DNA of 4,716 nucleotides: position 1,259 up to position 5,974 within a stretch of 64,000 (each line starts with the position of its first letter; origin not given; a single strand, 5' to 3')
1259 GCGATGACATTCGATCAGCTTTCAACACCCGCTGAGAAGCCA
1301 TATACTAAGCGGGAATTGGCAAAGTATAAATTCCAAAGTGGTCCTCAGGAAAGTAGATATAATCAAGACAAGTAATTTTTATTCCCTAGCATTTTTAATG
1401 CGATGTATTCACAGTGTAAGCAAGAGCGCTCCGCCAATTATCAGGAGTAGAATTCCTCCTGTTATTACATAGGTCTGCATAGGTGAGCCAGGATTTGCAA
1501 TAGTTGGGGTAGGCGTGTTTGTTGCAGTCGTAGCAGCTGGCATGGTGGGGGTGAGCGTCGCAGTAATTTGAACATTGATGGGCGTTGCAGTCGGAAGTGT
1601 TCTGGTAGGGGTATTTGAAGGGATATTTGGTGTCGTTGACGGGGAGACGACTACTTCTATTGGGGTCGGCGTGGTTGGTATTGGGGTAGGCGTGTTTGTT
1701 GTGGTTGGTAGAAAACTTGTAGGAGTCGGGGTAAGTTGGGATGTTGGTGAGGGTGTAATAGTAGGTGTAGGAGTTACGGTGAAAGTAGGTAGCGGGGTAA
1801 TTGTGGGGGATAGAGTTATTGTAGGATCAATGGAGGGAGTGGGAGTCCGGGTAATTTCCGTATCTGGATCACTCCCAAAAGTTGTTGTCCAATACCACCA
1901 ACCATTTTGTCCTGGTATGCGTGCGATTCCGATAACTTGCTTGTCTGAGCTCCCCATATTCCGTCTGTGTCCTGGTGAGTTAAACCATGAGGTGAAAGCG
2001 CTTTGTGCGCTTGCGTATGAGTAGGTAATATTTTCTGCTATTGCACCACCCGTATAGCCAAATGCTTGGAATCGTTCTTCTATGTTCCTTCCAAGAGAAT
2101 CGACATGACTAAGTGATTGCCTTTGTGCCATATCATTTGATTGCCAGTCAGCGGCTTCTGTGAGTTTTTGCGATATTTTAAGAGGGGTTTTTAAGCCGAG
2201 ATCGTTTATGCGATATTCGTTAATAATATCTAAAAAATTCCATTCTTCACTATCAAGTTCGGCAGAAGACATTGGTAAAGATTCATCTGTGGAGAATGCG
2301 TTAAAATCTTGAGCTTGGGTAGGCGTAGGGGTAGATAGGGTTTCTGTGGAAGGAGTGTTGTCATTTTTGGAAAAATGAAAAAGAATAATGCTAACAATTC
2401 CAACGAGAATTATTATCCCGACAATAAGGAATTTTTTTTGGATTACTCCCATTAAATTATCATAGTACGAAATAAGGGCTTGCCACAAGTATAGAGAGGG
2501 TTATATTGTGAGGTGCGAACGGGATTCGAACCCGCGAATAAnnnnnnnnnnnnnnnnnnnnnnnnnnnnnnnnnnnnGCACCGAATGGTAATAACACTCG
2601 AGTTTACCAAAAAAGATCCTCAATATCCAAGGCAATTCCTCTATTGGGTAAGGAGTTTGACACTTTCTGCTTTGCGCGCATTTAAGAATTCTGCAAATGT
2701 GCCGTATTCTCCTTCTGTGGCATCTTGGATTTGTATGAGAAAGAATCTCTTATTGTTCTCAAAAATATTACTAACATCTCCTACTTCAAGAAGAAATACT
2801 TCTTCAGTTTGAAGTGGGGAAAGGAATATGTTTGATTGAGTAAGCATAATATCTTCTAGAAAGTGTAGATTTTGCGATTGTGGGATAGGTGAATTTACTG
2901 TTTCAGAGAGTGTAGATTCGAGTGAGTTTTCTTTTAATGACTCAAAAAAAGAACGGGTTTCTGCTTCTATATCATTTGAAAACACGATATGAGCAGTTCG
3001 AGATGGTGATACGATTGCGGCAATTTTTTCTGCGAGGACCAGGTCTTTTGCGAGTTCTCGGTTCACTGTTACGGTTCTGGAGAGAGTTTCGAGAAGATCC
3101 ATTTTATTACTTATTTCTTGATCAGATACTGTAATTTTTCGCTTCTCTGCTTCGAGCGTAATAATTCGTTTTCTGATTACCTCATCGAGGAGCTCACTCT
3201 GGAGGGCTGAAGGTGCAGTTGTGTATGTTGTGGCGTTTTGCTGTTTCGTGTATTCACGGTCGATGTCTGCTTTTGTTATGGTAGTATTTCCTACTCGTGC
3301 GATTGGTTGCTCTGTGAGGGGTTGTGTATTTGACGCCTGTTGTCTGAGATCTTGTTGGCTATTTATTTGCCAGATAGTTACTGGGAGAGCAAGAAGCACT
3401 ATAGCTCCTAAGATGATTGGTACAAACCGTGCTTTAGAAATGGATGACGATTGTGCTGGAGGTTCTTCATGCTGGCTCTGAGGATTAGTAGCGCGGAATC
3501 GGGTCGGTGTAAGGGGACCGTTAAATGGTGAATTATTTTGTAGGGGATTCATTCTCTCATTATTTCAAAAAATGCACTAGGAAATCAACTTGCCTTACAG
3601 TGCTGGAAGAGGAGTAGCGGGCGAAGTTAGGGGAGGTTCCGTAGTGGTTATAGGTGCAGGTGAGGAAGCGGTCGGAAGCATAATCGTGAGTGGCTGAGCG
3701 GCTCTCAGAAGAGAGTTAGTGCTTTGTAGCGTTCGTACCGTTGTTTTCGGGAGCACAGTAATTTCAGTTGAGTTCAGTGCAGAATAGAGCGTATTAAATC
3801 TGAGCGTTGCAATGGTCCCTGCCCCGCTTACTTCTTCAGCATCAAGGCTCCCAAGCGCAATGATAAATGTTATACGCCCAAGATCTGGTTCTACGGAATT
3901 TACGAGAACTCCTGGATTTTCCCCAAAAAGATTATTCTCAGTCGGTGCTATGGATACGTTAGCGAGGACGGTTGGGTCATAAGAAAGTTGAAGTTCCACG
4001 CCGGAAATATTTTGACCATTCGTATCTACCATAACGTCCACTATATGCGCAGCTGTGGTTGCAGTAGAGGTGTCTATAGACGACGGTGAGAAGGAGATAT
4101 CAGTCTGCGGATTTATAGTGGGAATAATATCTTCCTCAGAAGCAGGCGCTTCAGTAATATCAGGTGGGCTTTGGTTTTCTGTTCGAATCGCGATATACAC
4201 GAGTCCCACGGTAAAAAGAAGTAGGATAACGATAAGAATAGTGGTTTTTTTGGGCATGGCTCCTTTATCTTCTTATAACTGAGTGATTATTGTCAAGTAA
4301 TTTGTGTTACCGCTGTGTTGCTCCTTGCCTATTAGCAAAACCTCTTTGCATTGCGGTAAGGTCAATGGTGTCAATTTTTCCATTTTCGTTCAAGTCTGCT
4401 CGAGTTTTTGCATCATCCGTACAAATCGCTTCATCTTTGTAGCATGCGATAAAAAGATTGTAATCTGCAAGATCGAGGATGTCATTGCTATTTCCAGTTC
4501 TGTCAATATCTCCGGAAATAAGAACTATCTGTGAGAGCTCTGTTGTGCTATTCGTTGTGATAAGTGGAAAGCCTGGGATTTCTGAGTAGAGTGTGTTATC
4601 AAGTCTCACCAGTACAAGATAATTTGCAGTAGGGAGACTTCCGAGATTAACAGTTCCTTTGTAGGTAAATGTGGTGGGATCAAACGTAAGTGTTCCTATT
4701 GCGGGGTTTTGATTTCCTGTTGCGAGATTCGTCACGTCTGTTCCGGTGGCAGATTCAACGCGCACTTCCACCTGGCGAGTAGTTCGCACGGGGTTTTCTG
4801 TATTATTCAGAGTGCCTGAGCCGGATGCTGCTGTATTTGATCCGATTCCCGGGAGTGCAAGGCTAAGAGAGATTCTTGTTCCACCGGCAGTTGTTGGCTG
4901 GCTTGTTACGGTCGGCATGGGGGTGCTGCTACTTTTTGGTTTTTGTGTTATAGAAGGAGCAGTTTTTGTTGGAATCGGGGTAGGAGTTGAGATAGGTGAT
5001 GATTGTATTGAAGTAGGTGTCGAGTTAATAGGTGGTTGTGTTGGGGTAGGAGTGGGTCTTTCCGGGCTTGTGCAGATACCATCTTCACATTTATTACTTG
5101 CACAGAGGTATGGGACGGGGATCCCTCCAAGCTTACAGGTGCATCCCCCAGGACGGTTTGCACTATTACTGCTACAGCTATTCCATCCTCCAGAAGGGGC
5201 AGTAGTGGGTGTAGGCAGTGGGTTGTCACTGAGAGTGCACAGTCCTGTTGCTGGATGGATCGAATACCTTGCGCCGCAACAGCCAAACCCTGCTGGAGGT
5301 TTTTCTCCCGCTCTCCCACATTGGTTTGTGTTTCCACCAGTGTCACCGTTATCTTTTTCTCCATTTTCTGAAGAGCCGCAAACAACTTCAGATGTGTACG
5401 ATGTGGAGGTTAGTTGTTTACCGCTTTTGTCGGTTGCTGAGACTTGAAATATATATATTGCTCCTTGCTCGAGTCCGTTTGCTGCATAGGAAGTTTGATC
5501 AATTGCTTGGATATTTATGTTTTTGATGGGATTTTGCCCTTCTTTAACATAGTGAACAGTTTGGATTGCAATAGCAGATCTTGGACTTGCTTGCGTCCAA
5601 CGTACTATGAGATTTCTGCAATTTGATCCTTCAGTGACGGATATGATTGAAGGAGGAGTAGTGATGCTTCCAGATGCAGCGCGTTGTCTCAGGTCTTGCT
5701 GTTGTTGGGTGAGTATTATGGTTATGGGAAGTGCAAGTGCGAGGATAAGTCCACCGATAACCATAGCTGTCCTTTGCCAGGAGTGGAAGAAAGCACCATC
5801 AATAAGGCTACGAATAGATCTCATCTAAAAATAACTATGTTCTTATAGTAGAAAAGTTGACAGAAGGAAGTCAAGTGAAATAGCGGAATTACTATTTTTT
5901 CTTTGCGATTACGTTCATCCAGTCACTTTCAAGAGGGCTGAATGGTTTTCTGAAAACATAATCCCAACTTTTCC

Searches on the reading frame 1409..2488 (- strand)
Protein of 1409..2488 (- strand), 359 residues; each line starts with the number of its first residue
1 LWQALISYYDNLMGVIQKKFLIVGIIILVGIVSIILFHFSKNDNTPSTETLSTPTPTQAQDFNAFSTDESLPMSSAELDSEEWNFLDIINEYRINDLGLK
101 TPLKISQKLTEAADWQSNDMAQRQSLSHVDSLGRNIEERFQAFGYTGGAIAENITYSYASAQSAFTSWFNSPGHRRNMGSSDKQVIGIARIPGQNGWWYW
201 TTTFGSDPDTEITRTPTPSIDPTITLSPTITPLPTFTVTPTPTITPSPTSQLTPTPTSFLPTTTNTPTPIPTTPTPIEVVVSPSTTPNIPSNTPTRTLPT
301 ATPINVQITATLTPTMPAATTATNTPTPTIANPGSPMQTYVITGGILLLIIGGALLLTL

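Call 63: search_protein_families(library=pfam, proteins=[window:1409-2488:-], max_evalue=0.001)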
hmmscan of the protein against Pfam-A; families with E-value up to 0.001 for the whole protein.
window:1409-2488:- (359 aa): 1 family
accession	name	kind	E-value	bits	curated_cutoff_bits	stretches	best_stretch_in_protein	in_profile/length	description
PF00188.32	CAP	-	2.1e-15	58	21.1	1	86-201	1-114/117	Cysteine-rich secretory protein family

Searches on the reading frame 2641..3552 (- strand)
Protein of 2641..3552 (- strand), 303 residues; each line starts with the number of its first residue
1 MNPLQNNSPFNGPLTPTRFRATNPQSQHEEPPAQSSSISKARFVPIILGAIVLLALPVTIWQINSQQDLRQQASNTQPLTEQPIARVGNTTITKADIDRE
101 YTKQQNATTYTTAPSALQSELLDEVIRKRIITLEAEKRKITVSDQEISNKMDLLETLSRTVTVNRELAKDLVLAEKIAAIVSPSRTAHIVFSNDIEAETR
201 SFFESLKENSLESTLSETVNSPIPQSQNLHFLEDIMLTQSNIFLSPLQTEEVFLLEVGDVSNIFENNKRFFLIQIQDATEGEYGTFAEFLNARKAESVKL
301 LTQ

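Call 50: search_protein_families(library=pfam, proteins=[window:2641-3552:-], max_evalue=0.1)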
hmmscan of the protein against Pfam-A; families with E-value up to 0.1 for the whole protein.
window:2641-3552:- (303 aa): 4 families
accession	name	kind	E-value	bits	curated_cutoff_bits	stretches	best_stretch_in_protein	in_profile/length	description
PF13624.11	SurA_N_3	-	6.5e-11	42.8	27.2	1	45-157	12-123/162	SurA-like N-terminal domain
PF13623.11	SurA_N_2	-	3.4e-07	30.7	28.5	1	70-152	30-120/145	SurA-like N-terminal domain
PF13145.12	Rotamase_2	-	0.0081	17.4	27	1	249-288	79-118/121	PPIC-type PPIASE domain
PF09312.16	SurA_N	-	0.016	15.8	30.8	1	85-151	6-76/118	SurA N-terminal domain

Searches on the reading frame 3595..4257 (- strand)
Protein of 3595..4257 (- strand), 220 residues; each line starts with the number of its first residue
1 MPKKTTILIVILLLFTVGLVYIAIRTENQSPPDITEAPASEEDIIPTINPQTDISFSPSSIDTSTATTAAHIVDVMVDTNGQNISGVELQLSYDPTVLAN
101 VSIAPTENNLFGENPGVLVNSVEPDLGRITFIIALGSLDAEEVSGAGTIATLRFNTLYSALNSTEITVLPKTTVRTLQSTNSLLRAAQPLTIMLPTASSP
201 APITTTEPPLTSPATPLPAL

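Call 50: search_protein_families(library=pfam, proteins=[window:3595-4257:-], max_evalue=0.1)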
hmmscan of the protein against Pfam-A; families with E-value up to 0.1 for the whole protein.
window:3595-4257:- (220 aa): 1 family
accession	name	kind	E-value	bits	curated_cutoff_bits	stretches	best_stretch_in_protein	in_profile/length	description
PF00963.24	Cohesin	-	3.2e-08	34.3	24.1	1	62-168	6-114/139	Cohesin domain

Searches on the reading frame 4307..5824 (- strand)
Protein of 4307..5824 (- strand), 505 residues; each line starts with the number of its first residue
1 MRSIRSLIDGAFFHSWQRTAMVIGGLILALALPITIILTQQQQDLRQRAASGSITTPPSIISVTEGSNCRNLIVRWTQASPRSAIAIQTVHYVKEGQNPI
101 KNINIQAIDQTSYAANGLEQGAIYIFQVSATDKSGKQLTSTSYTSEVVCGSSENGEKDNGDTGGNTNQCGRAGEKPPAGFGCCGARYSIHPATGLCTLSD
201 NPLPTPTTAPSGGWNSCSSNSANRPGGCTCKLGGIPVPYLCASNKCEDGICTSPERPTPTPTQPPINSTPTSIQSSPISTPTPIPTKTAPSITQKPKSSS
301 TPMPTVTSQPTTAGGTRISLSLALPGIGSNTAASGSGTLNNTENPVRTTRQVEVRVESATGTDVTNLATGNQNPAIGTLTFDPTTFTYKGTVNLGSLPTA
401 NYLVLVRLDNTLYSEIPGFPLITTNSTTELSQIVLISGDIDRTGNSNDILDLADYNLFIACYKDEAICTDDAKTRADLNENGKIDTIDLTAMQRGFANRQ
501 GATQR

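Call 50: search_protein_families(library=pfam, proteins=[window:4307-5824:-], max_evalue=0.1)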
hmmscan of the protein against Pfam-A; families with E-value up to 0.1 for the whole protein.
window:4307-5824:- (505 aa): 3 families
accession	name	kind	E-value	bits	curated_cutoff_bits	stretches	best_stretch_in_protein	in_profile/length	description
PF00041.27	fn3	-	5e-06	27.1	25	1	57-142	2-80/84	Fibronectin type III domain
PF00404.24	Dockerin_1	-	0.0092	16.6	22.9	1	451-494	11-54/57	Dockerin type I domain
PF25300.1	Fn3_Dep-1_3rd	-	0.015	15.6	26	1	63-136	5-76/85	Dep-1 third Fn3-like domain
